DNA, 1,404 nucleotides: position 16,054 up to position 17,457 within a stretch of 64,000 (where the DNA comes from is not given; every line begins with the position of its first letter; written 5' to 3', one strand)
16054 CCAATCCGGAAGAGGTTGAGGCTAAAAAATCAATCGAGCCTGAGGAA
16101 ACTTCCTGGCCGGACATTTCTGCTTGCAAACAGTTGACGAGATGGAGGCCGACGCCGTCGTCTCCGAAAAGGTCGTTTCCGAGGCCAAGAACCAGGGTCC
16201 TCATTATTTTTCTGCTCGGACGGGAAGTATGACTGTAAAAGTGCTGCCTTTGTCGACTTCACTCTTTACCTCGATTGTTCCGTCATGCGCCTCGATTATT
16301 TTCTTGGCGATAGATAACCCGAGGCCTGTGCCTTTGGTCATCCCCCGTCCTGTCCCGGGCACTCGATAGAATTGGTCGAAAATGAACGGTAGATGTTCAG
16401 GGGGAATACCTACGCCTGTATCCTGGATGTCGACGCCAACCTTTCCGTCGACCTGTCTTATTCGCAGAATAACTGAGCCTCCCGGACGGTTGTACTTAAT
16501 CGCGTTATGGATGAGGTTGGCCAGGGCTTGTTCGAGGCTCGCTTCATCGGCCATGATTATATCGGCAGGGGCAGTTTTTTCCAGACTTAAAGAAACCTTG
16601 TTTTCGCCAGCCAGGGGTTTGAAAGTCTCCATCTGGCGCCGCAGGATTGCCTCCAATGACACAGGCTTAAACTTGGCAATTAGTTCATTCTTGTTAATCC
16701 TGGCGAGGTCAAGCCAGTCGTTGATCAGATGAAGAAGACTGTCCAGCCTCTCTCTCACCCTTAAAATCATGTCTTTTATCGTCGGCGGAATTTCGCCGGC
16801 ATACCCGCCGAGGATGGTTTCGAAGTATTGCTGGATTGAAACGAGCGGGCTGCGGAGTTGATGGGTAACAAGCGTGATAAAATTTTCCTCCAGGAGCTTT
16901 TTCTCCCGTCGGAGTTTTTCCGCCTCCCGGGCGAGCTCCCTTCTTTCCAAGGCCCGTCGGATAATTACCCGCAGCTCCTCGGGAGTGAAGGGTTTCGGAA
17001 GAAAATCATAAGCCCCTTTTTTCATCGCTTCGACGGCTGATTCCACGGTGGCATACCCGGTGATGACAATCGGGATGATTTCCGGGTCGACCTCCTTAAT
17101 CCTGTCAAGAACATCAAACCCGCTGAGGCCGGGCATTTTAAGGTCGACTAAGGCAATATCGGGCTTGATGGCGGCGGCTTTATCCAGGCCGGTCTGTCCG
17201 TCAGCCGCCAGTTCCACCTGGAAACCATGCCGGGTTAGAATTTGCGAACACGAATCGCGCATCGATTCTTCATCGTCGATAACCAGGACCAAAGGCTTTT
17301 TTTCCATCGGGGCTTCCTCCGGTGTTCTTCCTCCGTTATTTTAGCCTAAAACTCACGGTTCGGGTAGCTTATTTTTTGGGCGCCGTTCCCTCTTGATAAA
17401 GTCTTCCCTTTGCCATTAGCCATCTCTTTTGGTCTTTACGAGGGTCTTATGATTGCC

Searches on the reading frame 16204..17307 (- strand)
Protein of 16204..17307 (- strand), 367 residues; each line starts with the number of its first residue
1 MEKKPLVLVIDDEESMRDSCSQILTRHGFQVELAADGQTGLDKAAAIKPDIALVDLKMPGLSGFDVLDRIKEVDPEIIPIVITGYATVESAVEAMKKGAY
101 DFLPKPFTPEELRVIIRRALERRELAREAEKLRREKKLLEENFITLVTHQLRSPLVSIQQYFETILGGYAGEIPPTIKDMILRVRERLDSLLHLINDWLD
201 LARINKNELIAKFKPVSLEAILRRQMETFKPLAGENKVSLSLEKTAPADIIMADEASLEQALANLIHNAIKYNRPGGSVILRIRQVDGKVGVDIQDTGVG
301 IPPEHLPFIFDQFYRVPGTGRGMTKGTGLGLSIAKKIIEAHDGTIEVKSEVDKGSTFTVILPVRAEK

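Call 20: search_protein_families(library=ncbifam, proteins=[window:16204-17307:-], max_evalue=0.00001)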
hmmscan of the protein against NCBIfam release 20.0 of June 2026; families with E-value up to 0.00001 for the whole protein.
window:16204-17307:- (367 aa): 153 families (the best 25 are shown)
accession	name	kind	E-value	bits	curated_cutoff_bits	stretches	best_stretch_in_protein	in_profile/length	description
NF046044.1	PnpS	equivalog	1.2e-55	189.1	400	1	139-362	169-390/390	two-component system histidine kinase PnpS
TIGR02966.1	phoR_proteo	equivalog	1.5e-54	185.2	334.2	1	139-361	113-333/333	phosphate regulon sensor histidine kinase PhoR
TIGR02956.1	TMAO_torS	equivalog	8.5e-51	173.1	676.5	2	146-364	470-683/967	TMAO reductase system sensor histidine kinase/response regulator TorS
NF033092.0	HK_WalK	equivalog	3e-49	168.1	725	1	130-363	366-594/594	cell wall metabolism sensor histidine kinase WalK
NF041735.1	hist_kin_RppB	equivalog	5.1e-48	163.9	400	1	143-362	219-438/438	two-component system sensor histidine kinase RppB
NF038297.2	hybrid_HK_HrmK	equivalog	1.4e-46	159.4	725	1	121-366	217-460/607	hybrid histidine kinase/response regulator HrmK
NF047465.1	hybrid_HK_LvrA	exception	2.2e-46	158.3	1200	1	3-362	466-817/819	hybrid histidine kinase/response regulator LvrA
NF041880.1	EPS_EpsF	equivalog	1.3e-45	155.9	900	2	136-362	270-492/492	response regulator EpsF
NF041832.1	near_NosP_CTERM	subfamily_domain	2.2e-45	155.4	400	2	142-364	9-226/370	NahK/ErcS family hybrid sensor histidine kinase/response regulator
NF011874.0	PRK15347.1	equivalog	4.3e-45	154.1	852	2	119-365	381-616/921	two component system sensor kinase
NF008099.0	PRK10841.1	equivalog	1e-44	152.6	920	2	123-363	457-690/949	two-component system sensor histidine kinase RcsC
NF008468.0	PRK11360.1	equivalog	5.3e-43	147.3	646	1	127-366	382-611/616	two-component system sensor histidine kinase AtoS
NF008302.0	PRK11091.1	equivalog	5.4e-43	147.2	838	2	121-364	268-506/779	aerobic respiration two-component sensor histidine kinase ArcB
NF006800.0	PRK09303.1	equivalog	3.9e-40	138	342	1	124-365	136-379/383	histidine kinase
TIGR01386.1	cztS_silS_copS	subfamily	6.3e-40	137.5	292.55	1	142-361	243-456/457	heavy metal sensor histidine kinase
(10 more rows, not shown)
